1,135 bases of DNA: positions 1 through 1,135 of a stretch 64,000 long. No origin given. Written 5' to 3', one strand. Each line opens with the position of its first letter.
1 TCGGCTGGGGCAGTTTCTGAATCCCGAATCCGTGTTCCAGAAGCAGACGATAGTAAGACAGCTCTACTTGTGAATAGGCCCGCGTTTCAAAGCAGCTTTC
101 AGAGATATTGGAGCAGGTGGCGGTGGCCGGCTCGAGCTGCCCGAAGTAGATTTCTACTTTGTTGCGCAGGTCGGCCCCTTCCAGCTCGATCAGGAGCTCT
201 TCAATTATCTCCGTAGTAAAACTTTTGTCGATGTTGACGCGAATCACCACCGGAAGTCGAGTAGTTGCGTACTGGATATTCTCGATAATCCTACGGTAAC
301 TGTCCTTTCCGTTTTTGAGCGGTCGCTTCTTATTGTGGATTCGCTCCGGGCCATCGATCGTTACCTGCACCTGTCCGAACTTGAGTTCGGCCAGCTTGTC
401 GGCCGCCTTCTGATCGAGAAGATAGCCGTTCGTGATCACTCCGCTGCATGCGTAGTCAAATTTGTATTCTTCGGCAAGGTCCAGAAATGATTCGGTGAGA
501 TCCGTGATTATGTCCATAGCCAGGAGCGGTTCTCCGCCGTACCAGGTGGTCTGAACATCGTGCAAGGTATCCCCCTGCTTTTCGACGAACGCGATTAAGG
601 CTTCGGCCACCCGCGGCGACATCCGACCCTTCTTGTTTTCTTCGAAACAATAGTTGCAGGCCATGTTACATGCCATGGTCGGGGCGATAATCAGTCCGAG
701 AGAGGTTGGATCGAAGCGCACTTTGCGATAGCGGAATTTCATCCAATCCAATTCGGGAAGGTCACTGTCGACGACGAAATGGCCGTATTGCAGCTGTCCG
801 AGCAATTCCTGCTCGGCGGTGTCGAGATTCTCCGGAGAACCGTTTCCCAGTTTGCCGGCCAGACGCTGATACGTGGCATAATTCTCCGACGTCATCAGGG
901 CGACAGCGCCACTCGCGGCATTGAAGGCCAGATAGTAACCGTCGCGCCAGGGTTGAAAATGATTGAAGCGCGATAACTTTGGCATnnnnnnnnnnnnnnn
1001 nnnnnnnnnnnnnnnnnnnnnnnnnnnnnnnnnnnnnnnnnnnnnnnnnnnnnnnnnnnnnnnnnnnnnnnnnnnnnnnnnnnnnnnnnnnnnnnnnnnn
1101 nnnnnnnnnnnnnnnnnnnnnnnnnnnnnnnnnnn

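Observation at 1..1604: Unannotated 33-aa Cys-rich ORF plus an N-terminally extended radical SAM enzyme: candidate RiPP locus at the left edge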

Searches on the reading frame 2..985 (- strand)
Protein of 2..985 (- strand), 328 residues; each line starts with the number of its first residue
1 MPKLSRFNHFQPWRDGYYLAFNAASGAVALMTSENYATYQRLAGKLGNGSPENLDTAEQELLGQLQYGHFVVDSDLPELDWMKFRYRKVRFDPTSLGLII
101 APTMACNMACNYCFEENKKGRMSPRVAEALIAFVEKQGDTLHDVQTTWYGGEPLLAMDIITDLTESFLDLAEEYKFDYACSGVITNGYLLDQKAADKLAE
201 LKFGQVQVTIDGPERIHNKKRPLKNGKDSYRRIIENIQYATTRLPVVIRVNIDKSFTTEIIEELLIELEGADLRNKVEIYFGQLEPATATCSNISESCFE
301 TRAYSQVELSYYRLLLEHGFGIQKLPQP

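Call 5: search_protein_families(library=ncbifam, proteins=[window:2-985:-], max_evalue=1)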
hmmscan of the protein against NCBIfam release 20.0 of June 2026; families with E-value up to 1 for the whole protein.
window:2-985:- (328 aa): 76 families (the best 25 are shown)
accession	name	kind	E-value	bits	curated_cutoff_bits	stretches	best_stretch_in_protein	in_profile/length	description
TIGR04334.1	rSAM_Clo7bot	equivalog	1.6e-73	247.9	600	1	3-324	1-317/440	radical SAM/SPASM domain Clo7bot peptide maturase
TIGR04463.1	rSAM_vs_C_rich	equivalog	3.8e-65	220.4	525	1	7-326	1-315/438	TIGR04463 family radical SAM/SPASM RiPP maturase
NF052473.1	rSAM_FlmE_OhkG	exception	6.6e-48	163.6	500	1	17-269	17-277/481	FlmE/OhkG family radical SAM/SPASM peptide maturase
NF038107.1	rSAM_NF038107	equivalog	1.5e-43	149.2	600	1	3-307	2-301/444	Cys-every-fifth radical SAM/SPASM peptide maturase CefB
TIGR04280.1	geopep_mat_rSAM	hypoth_equivalog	5.3e-35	121.2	400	1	13-254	14-244/428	geopeptide radical SAM maturase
NF047865.1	rSAM_PapB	equivalog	3.4e-28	98.9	340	1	96-256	5-165/330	PapB family radical SAM/SPASM ranthipeptide maturase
TIGR04068.1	rSAM_ocin_clost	equivalog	1.5e-21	76.8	500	1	55-246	43-238/462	Cys-rich peptide radical SAM maturase CcpM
NF041298.1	rSAM_mat_DynA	equivalog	6.8e-21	74.6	450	1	99-258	4-165/356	dynobactin maturation radical SAM/SPASM protein DynA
NF041718.1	rSAM_phane_AMC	equivalog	1.5e-20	73.6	425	1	97-239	7-146/362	cyclophane-forming radical SAM peptide maturase AmcB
TIGR04064.1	rSAM_nif11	equivalog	2.4e-20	72.7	518.7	1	96-242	80-226/459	nif11-like peptide radical SAM maturase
TIGR03978.1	rSAM_paired_1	equivalog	7.2e-19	67.9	370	1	57-244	41-231/466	His-Xaa-Ser system radical SAM maturase HxsB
NF038170.1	lachnocin_rSAM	equivalog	1.2e-18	67.2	550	1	99-252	79-235/440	lachnocin radical SAM maturase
TIGR03974.1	rSAM_six_Cys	equivalog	2.4e-17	62.9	425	1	103-238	104-242/451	thioether cross-link-forming SCIFF peptide maturase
TIGR03906.1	quino_hemo_SAM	equivalog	2.6e-17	62.6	453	1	98-252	96-256/467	quinohemoprotein amine dehydrogenase maturation protein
TIGR03942.1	sulfatase_rSAM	equivalog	5.5e-17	61.9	349.45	1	103-239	8-147/363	anaerobic sulfatase maturase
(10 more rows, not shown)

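Call 6: search_protein_families(library=pfam, proteins=[window:2-985:-], max_evalue=1)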
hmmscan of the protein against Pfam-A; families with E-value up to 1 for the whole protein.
window:2-985:- (328 aa): 3 families
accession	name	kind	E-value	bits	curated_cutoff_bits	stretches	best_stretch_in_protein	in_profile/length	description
PF04055.27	Radical_SAM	-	1.8e-15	57.9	29.5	1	102-263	3-161/166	Radical SAM superfamily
PF13353.11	Fer4_12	-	4.6e-06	27.4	22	1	105-231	14-133/137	4Fe-4S single cluster domain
PF21574.2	Cas9_PI_C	-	0.1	13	27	1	229-257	31-56/63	CRISPR-associated endonuclease Cas9, C-terminal domain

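Call 7: find_homologous_proteins(query=window:2-985:-, max_evalue=1e-10)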
Query window:2-985:- (328 aa): 1066 proteins with E <= 1e-10 among 5929 candidates; the best 120 are listed.
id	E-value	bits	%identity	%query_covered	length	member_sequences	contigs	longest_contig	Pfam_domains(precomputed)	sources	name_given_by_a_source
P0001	3.3e-220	748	100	100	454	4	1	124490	PF04055.28,PF13353.12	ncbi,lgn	-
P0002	6.9e-185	632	82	100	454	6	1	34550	PF04055.28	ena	-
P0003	1.2e-171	588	78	100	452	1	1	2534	PF04055.28,PF13353.12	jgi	jgi:uncharacterized protein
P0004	6.8e-162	556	72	100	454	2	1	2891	PF04055.28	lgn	-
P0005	1.1e-159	549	71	100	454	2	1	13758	PF04055.28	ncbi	-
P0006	2.1e-159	548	72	100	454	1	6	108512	PF04055.28,PF13353.12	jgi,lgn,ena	-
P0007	1.2e-158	546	71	100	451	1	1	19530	PF04055.28,PF13353.12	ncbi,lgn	ncbi:MAG: radical SAM protein [bacterium]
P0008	2.8e-158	544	71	100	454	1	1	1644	PF04055.28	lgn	-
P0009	1.5e-157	542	72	100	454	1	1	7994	PF04055.28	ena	-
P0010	1.8e-157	542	70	100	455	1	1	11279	PF04055.28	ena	-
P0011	2.4e-155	535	68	100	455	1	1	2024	PF04055.28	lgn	-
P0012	3.3e-155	534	72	100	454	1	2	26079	PF04055.28,PF13353.12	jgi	-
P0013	1.2e-154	533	72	100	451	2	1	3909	PF04055.28,PF13353.12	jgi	-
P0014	2.0e-154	532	69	100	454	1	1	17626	PF04055.28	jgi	jgi:uncharacterized protein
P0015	9.6e-152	523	68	100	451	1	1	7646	PF04055.28,PF13353.12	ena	-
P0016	1.9e-151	522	69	100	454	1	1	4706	PF04055.28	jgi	-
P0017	4.8e-150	517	67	100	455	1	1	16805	PF04055.28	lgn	-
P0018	1.1e-149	516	67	100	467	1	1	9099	PF04055.28,PF13353.12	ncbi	-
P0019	4.7e-148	511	67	100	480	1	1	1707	PF04055.28,PF13353.12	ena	-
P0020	1.9e-147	509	67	100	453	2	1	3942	PF04055.28,PF13353.12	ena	-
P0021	3.6e-146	505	68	100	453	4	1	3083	PF04055.28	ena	-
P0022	1.0e-145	503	66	100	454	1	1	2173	PF04055.28,PF13353.12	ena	-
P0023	1.3e-143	496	66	100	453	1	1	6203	PF04055.28,PF13353.12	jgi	jgi:uncharacterized protein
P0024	9.1e-139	480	63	100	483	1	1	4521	PF04055.28,PF13353.12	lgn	-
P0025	6.2e-138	478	62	100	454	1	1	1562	PF04055.28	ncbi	-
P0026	8.6e-136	471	63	100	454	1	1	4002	PF04055.28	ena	-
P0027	4.0e-133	462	62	100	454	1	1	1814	PF04055.28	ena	-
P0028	6.7e-133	461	60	100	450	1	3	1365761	PF04055.28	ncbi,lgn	-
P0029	1.5e-132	460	61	100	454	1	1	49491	PF04055.28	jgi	jgi:uncharacterized protein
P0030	3.5e-132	459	62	100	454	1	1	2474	PF04055.28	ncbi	-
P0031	2.2e-129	450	60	100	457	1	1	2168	PF04055.28,PF13353.12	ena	-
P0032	3.2e-129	449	61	100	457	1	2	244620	PF04055.28,PF13353.12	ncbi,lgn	-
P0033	2.1e-128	446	61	100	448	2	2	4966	PF04055.28,PF13353.12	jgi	jgi:uncharacterized protein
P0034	2.6e-128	446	59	100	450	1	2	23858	PF04055.28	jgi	jgi:uncharacterized protein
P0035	7.9e-127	441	59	100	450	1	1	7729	PF04055.28,PF13353.12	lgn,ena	-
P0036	9.5e-127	441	58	100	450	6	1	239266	PF04055.28,PF13353.12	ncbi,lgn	-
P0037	7.4e-126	438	60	100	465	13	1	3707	PF04055.28,PF13353.12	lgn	-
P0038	3.1e-125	436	60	100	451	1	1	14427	PF04055.28,PF13353.12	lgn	-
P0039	1.1e-124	434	58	100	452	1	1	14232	PF04055.28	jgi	jgi:uncharacterized protein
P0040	1.5e-124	434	59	100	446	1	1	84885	PF04055.28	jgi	jgi:uncharacterized protein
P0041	1.6e-124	434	58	100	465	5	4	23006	PF04055.28,PF13353.12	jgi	jgi:uncharacterized protein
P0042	2.0e-124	433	59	100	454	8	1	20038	PF04055.28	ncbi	-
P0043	2.0e-124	433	58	100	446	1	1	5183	PF04055.28,PF13353.12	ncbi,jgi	jgi:uncharacterized protein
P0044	4.9e-124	432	59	100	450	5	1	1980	PF04055.28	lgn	-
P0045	6.0e-124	432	58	100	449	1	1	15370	PF04055.28,PF13353.12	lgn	-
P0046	1.9e-123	430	57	100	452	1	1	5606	PF04055.28,PF13353.12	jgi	-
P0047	3.1e-123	429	57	99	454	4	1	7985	PF04055.28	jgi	jgi:uncharacterized protein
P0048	3.4e-123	429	57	100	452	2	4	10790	PF04055.28,PF13353.12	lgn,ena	-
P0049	5.0e-123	429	58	100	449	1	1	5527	PF04055.28,PF13353.12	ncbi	-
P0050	5.2e-123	429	58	100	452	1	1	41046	PF04055.28,PF13353.12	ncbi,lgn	-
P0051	5.8e-123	428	58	100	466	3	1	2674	PF04055.28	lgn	-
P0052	6.7e-123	428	56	100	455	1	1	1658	PF04055.28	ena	-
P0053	7.2e-123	428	56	100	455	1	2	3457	PF04055.28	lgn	-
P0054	1.2e-122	427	59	100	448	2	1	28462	PF04055.28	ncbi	-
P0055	1.7e-122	427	58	100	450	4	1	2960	PF04055.28,PF13353.12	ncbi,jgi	jgi:uncharacterized protein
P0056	1.7e-122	427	58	100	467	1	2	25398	PF04055.28,PF13353.12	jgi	-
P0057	2.2e-122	427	59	100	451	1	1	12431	PF04055.28,PF13353.12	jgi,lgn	-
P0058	2.4e-122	426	59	100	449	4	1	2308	PF04055.28,PF13353.12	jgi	jgi:uncharacterized protein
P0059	3.3e-122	426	57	100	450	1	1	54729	PF04055.28,PF13353.12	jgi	-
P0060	3.8e-122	426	57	100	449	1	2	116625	PF04055.28,PF13353.12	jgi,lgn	jgi:uncharacterized protein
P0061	7.3e-122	425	58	100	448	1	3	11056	PF04055.28,PF13353.12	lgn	-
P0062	8.3e-122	425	57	100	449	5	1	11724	PF04055.28,PF13353.12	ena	-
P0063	1.2e-121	424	58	100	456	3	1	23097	PF04055.28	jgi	-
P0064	1.4e-121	424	59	100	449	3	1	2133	PF04055.28,PF13353.12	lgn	-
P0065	1.8e-121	424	56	100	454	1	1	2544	PF04055.28,PF13353.12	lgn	-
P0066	1.9e-121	424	58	100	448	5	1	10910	PF04055.28,PF13353.12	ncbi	-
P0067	2.1e-121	423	56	100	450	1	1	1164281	PF04055.28,PF13353.12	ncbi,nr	ncbi:MAG: SPASM domain-containing protein [bacterium]|nr:SPASM domain-containing protein [bacterium]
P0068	4.7e-121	422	55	100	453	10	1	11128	PF04055.28,PF13353.12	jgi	jgi:uncharacterized protein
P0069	6.3e-121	422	58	100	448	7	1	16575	PF04055.28,PF13353.12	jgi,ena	jgi:uncharacterized protein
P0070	1.4e-120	421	58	100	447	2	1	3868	PF04055.28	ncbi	-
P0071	1.4e-120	421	58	100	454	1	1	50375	PF04055.28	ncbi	ncbi:MAG: radical SAM protein [Candidatus Zixiibacteriota bacterium]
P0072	1.6e-120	420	57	100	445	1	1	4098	PF04055.28,PF13353.12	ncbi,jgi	jgi:uncharacterized protein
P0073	2.2e-120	420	56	100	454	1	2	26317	PF04055.28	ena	-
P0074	2.4e-120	420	56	100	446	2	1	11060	PF04055.28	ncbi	-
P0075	2.4e-120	420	58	100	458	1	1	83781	PF04055.28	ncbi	-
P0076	2.5e-120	420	56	100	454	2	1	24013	PF04055.28,PF13353.12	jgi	-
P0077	3.8e-120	419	58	100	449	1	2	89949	PF04055.28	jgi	jgi:uncharacterized protein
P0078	6.4e-120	418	56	100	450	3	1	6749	PF04055.28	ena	-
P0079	8.9e-120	418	58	100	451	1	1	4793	PF04055.28,PF13353.12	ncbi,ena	-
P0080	1.8e-119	417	56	100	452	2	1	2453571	PF04055.28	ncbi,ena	-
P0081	3.7e-119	416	58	100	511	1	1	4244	PF04055.28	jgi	jgi:uncharacterized protein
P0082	3.8e-119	416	54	100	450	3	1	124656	PF04055.28,PF13353.12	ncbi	-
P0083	4.0e-119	416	57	100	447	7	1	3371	PF04055.28,PF13353.12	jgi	jgi:uncharacterized protein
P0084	9.6e-119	415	56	100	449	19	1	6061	PF04055.28,PF13353.12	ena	-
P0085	1.1e-118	414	56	100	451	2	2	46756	PF04055.28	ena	-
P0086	1.3e-118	414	57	100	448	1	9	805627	PF04055.28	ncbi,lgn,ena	-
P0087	1.5e-118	414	58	100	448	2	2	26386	PF04055.28,PF13353.12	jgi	jgi:uncharacterized protein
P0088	1.6e-118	414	57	100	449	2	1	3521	PF04055.28,PF13353.12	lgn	-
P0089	4.4e-118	412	57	100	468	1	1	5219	PF04055.28,PF13353.12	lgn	-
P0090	5.4e-118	412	56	100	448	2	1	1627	PF04055.28,PF13353.12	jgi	jgi:uncharacterized protein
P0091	1.1e-117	411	55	100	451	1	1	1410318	PF04055.28,PF13353.12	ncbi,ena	-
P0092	1.3e-117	411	55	100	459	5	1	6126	PF04055.28,PF13353.12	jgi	-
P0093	1.3e-117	411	56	100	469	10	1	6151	PF04055.28,PF13353.12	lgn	-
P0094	1.5e-117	411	57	100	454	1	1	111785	PF04055.28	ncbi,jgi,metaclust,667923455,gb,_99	metaclust:\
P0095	1.5e-117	411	56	100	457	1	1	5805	PF04055.28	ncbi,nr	ncbi:MAG TPA: radical SAM protein [Candidatus Deferrimicrobium sp.]|nr:radical SAM protein [Candidat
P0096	1.7e-117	411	56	100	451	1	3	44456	PF04055.28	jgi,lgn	-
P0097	2.1e-117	410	55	100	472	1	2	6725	PF04055.28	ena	-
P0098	2.1e-117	410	55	100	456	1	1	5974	PF04055.28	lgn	-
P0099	2.6e-117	410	55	100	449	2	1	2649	PF04055.28,PF13353.12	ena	-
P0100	2.8e-117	410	55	100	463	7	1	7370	PF04055.28,PF13353.12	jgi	jgi:uncharacterized protein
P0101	2.8e-117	410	58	100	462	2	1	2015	PF04055.28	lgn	-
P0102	4.4e-117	409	55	100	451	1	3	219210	PF04055.28,PF13353.12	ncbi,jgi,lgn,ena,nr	ncbi:MAG: radical SAM protein [candidate division Zixibacteria bacterium]|nr:radical SAM protein [ca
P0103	6.4e-117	409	55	100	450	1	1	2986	PF04055.28,PF13353.12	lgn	-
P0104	8.2e-117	408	56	100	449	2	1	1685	PF04055.28,PF13353.12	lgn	-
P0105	1.4e-116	407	56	100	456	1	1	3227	PF04055.28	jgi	jgi:uncharacterized protein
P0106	2.1e-116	407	56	100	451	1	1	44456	PF04055.28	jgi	-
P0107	2.1e-116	407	57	100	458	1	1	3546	PF04055.28,PF13353.12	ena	-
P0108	3.6e-116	406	55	100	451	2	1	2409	PF04055.28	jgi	jgi:uncharacterized protein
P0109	3.9e-116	406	55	100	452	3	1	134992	PF04055.28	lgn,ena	-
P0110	6.0e-116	405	55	100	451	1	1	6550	PF04055.28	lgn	-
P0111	7.0e-116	405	55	100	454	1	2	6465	PF04055.28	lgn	-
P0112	7.6e-116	405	58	100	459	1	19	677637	PF04055.28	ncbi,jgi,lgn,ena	jgi:uncharacterized protein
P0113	8.0e-116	405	55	100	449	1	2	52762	PF04055.28,PF13353.12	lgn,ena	-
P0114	1.5e-115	404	55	100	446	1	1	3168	PF04055.28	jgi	jgi:uncharacterized protein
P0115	2.1e-115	404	55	100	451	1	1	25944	PF04055.28,PF13353.12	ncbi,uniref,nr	ncbi:hypothetical protein C3F09_08065 [candidate division GN15 bacterium]|uniref:Radical SAM core do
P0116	2.3e-115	404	56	100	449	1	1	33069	PF04055.28,PF13353.12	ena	-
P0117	2.6e-115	403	53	100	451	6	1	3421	PF04055.28,PF13353.12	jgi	-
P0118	3.0e-115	403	55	100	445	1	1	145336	PF04055.28,PF13353.12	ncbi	-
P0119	3.1e-115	403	55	100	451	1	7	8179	PF04055.28,PF13353.12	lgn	-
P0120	3.8e-115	403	56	100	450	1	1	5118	PF04055.28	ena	-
